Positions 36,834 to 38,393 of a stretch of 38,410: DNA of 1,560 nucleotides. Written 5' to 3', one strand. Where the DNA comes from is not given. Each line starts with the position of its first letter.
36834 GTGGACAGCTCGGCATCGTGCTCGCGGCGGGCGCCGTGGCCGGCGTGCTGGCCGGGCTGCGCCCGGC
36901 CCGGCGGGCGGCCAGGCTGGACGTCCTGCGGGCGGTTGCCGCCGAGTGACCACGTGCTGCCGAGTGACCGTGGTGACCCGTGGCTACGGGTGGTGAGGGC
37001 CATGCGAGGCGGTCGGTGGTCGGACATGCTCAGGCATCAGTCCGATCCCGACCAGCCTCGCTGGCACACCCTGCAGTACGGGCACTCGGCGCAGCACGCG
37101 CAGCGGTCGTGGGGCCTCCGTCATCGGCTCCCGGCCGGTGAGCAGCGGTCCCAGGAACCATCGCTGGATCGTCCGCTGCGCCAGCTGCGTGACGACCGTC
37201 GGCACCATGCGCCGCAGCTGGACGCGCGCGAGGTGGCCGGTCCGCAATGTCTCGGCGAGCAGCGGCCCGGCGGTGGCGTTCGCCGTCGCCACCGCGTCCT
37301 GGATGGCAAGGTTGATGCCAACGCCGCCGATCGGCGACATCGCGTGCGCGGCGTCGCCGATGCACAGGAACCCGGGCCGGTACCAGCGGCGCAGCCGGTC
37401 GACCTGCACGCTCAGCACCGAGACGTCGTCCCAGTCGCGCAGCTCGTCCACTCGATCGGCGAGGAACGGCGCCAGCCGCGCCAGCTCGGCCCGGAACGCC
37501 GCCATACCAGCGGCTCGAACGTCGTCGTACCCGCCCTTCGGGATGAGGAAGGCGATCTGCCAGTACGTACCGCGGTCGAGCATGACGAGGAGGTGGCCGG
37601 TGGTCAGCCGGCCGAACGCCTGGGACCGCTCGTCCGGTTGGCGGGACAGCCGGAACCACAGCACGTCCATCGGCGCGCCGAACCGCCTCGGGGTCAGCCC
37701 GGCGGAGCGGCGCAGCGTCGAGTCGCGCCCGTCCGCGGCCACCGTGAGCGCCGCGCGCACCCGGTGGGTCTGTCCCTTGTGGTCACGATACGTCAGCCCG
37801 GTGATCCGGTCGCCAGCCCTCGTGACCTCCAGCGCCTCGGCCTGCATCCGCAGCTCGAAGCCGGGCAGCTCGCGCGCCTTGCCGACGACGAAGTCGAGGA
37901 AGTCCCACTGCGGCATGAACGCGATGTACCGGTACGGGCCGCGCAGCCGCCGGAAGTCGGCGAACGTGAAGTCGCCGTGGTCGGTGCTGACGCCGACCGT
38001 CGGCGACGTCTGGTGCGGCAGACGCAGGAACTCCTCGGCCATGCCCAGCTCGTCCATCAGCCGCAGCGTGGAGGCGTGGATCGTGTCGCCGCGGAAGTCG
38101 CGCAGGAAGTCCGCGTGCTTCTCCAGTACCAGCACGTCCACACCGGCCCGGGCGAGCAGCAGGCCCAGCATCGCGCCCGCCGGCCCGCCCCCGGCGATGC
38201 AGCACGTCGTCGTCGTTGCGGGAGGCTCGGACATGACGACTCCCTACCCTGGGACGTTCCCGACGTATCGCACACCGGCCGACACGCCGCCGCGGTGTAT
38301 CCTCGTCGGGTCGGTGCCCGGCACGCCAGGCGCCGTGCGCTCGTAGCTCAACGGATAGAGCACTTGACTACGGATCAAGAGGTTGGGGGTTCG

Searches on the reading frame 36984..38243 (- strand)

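Call 45: search_protein_families(library=pfam, proteins=[window:36984-38243:-], max_evalue=0.001)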
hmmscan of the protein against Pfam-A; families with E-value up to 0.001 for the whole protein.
window:36984-38243:- (419 aa): 4 families
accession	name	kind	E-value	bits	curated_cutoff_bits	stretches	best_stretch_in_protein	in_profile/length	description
PF01494.25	FAD_binding_3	-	4.6e-52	177.8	22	1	12-326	2-320/349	FAD binding domain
PF13450.12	NAD_binding_8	-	0.00011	22.8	21.9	1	16-45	1-30/68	NAD(P)-binding Rossmann-like domain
PF01266.30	DAO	-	0.00022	21.3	27.9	0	15-45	3-33/353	FAD dependent oxidoreductase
PF12831.13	FAD_oxidored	-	0.00029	20.7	27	0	15-43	3-31/416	FAD dependent oxidoreductase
